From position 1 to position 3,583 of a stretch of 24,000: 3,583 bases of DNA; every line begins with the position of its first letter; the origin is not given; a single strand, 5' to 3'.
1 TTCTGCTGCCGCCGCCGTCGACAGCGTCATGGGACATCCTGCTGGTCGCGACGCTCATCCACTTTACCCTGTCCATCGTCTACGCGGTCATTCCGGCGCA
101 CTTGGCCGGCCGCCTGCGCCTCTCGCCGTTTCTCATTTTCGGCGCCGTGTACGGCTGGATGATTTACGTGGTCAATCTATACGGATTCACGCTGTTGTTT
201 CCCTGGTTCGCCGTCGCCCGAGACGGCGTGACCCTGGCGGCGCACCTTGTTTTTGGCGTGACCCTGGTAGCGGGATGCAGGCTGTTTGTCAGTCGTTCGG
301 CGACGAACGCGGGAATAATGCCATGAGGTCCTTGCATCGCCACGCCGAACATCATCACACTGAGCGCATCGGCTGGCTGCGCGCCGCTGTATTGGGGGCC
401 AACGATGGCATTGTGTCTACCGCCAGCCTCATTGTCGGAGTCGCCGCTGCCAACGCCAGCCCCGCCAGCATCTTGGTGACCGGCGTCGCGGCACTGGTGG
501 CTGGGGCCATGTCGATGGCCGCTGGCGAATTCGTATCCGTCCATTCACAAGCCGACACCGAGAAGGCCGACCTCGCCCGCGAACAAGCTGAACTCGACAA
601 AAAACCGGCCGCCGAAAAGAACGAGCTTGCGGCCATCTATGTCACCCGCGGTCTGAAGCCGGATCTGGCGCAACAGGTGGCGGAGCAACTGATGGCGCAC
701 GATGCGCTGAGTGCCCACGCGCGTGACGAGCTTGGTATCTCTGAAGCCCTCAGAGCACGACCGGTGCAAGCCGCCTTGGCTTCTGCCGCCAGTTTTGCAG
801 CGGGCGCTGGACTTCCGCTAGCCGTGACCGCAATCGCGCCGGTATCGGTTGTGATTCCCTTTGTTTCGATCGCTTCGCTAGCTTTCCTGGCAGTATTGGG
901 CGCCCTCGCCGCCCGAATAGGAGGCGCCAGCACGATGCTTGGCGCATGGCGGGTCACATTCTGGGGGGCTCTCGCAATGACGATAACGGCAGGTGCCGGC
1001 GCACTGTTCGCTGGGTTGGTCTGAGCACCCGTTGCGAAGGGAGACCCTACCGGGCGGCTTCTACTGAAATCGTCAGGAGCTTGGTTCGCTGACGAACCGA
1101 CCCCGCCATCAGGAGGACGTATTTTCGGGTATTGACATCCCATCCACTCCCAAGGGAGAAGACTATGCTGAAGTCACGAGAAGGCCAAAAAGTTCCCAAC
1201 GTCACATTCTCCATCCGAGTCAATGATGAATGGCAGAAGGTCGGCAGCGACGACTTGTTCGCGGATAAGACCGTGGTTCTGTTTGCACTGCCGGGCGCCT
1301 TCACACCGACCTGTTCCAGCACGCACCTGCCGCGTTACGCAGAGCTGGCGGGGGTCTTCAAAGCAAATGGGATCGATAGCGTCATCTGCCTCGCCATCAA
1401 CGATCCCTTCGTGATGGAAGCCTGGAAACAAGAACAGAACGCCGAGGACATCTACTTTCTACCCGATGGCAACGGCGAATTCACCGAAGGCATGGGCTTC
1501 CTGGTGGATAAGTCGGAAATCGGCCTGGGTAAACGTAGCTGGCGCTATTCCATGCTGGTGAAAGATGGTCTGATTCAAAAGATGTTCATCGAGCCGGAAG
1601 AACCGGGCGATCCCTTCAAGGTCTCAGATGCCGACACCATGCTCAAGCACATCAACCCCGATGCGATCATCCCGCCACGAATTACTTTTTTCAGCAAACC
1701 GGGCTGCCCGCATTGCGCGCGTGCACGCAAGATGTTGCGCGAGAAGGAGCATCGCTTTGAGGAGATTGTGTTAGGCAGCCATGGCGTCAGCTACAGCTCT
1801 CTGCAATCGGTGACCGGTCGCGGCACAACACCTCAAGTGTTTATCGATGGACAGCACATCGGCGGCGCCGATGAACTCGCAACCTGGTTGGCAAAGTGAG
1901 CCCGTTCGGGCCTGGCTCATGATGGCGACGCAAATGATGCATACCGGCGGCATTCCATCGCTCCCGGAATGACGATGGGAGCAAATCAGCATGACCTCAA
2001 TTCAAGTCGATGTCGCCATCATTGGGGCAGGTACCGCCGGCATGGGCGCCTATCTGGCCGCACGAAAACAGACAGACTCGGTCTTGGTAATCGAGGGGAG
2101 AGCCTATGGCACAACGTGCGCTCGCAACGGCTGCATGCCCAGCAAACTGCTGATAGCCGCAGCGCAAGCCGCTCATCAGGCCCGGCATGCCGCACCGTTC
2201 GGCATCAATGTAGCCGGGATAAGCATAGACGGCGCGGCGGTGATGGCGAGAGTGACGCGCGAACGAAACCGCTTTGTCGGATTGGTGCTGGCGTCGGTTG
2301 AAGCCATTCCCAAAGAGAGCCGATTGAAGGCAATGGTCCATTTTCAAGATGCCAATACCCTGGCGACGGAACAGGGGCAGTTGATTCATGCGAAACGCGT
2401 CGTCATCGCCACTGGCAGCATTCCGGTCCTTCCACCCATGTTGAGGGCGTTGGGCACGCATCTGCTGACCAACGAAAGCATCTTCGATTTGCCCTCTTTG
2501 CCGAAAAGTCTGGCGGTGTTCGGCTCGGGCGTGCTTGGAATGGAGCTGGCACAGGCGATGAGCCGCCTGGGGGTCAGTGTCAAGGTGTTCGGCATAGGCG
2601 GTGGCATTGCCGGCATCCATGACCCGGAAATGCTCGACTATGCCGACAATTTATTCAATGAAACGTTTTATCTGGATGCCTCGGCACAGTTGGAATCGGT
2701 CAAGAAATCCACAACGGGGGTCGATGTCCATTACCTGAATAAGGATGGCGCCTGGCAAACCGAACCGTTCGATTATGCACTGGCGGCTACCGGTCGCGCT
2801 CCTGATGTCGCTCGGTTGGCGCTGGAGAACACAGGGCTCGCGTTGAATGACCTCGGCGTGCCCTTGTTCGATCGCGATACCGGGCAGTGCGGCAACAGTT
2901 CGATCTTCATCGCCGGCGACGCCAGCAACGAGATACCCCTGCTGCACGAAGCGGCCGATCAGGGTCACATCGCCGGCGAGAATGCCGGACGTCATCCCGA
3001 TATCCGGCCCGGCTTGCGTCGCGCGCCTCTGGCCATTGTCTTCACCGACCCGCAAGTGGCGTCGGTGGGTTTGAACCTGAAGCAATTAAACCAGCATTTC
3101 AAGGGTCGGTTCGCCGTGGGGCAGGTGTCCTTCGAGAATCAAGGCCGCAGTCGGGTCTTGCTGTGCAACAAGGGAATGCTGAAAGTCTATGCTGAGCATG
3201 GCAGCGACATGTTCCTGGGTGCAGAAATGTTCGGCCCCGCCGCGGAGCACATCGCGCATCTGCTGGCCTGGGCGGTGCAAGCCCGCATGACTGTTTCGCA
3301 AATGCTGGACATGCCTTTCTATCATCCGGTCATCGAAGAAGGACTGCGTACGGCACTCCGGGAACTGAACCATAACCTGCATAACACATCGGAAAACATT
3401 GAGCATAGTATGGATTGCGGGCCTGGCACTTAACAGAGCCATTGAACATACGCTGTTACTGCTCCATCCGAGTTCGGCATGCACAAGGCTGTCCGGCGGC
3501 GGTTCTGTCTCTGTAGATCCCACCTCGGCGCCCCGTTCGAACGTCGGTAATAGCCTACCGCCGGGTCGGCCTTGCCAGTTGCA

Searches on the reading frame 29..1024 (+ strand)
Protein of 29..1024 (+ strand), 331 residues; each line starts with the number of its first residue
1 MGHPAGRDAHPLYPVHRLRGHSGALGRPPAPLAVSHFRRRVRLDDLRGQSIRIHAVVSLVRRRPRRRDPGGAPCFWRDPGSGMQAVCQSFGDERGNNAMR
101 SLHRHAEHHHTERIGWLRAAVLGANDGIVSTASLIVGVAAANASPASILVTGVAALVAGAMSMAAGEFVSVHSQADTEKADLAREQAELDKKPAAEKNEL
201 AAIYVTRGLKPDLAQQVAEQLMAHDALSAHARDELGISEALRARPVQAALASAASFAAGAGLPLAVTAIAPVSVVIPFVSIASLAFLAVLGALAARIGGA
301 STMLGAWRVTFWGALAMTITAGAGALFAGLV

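Call 9: search_protein_families(library=pfam, proteins=[window:29-1024:+])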
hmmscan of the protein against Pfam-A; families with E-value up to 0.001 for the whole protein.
window:29-1024:+ (331 aa): 1 family
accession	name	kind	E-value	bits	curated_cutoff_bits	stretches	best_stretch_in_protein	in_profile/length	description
PF01988.24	VIT1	-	9.7e-65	218.8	28.1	1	117-324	1-213/214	VIT family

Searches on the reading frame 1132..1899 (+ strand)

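Call 9: search_protein_families(library=pfam, proteins=[window:1132-1899:+])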
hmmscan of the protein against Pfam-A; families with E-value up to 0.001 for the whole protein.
window:1132-1899:+ (255 aa): 6 families
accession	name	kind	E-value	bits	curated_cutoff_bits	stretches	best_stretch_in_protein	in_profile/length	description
PF08534.16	Redoxin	-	3.4e-30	105.2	26.6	1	17-171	2-148/148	Redoxin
PF00462.30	Glutaredoxin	-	5.2e-16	59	22.9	1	184-243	1-60/60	Glutaredoxin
PF00578.27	AhpC-TSA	-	9.5e-13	48.6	26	1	18-133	2-105/124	AhpC/TSA family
PF13417.12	GST_N_3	-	1.2e-05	25.9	22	1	187-254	2-68/75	Glutathione S-transferase, N-terminal domain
PF13409.12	GST_N_2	-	4.8e-05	24.3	25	1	192-254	2-68/70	Glutathione S-transferase, N-terminal domain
PF05768.20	Glrx-like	-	0.00072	20.3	26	0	183-209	1-29/77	Glutaredoxin-like domain (DUF836)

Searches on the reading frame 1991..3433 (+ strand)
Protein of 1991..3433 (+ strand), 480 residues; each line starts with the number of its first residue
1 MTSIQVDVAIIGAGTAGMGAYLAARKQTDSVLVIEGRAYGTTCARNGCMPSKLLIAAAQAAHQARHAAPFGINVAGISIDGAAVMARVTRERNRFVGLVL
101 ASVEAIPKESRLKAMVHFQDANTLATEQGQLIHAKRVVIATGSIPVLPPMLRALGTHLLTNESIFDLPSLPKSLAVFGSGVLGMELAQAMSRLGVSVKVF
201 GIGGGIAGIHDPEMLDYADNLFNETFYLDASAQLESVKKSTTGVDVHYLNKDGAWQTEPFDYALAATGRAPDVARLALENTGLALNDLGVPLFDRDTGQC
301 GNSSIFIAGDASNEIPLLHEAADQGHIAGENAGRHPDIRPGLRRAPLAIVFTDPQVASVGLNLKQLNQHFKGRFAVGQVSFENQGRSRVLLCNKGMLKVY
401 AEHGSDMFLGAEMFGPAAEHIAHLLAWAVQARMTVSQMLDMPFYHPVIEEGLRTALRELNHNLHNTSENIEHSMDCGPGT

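Call 9: search_protein_families(library=pfam, proteins=[window:1991-3433:+])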
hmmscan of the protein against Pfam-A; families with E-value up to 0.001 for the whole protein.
window:1991-3433:+ (480 aa): 7 families
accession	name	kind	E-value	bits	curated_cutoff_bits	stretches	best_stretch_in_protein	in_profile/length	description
PF07992.20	Pyr_redox_2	-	5.1e-35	121.7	26.1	1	7-325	2-291/291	Pyridine nucleotide-disulphide oxidoreductase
PF02852.28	Pyr_redox_dim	-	8e-20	71.5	25.3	1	349-455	4-109/110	Pyridine nucleotide-disulphide oxidoreductase, dimerisation domain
PF13738.12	Pyr_redox_3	-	1.2e-09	38.3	30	1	118-309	110-305/305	Pyridine nucleotide-disulphide oxidoreductase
PF01134.28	GIDA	-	9.7e-08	31.9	22.1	1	7-143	1-150/391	Glucose inhibited division protein A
PF00070.33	Pyr_redox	-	2.1e-06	28.6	22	1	174-243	2-72/82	Pyridine nucleotide-disulphide oxidoreductase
PF13450.12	NAD_binding_8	-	9.5e-06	26.2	21.9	0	10-38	1-29/68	NAD(P)-binding Rossmann-like domain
PF13434.12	Lys_Orn_oxgnase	-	0.0001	22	21.3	1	115-192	131-209/339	L-lysine 6-monooxygenase/L-ornithine 5-monooxygenase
